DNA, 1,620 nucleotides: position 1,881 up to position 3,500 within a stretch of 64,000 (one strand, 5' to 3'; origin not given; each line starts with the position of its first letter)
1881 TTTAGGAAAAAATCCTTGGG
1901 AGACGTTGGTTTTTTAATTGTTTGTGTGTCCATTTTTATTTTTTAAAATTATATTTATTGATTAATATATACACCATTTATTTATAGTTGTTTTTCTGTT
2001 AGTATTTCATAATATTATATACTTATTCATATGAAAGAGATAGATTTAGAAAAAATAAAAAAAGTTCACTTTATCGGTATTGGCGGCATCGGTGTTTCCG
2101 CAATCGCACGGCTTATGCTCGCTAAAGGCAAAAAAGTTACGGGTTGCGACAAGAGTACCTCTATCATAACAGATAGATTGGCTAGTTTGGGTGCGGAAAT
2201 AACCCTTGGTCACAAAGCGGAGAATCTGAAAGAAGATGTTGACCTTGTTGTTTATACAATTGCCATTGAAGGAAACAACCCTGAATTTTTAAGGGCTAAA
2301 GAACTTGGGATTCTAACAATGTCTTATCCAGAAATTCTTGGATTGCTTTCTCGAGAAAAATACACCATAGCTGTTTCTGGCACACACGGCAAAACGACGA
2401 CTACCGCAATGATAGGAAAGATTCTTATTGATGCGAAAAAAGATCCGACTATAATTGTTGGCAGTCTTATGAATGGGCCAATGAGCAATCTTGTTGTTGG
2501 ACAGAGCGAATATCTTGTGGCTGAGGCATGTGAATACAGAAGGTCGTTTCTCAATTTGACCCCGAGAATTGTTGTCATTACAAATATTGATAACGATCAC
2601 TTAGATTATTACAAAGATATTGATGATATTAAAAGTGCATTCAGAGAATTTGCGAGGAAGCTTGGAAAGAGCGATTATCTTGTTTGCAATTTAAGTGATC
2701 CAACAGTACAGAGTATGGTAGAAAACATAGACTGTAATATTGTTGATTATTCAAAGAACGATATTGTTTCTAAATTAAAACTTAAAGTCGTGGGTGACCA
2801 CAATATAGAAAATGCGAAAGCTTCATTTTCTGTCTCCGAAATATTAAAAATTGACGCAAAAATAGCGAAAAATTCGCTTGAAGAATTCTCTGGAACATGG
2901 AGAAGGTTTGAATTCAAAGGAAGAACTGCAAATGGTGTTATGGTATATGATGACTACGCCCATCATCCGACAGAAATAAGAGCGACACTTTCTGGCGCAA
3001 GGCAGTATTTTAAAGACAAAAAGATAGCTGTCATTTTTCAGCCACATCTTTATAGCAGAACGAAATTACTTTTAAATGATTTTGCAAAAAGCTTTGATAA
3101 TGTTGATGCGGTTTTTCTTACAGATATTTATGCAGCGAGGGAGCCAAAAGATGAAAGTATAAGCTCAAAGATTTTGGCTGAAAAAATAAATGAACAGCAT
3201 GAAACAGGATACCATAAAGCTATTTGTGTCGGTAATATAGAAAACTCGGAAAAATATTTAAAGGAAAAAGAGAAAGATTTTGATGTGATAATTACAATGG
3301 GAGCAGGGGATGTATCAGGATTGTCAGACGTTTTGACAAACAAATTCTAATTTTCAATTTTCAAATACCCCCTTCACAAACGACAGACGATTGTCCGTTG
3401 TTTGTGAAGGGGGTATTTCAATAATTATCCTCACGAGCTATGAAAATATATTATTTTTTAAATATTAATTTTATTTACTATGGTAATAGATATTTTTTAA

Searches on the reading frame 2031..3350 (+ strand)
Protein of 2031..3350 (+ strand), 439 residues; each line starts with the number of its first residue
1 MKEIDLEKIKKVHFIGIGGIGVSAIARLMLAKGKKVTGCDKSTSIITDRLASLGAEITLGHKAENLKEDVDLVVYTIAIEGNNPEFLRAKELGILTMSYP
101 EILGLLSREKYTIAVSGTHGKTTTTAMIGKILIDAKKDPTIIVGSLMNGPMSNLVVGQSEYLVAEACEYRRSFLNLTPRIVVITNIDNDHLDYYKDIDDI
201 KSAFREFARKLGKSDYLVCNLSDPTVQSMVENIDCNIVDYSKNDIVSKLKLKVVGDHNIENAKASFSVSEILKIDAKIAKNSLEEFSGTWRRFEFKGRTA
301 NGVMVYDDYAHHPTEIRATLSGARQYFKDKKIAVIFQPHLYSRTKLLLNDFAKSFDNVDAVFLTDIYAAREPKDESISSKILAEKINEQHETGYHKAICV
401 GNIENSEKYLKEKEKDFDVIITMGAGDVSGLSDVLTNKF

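Call 21: search_protein_families(library=pfam, proteins=[window:2031-3350:+], max_evalue=0.001)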
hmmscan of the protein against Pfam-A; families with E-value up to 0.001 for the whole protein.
window:2031-3350:+ (439 aa): 3 families
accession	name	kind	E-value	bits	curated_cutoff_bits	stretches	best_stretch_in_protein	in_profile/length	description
PF08245.18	Mur_ligase_M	-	1.2e-24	87.8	24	1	115-244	1-149/200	Mur ligase middle domain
PF01225.30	Mur_ligase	-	9.9e-24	84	21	1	11-111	1-95/95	Mur ligase family, catalytic domain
PF02875.26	Mur_ligase_C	-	1.3e-21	78.1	28.4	1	291-426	1-127/127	Mur ligase, glutamate ligase domain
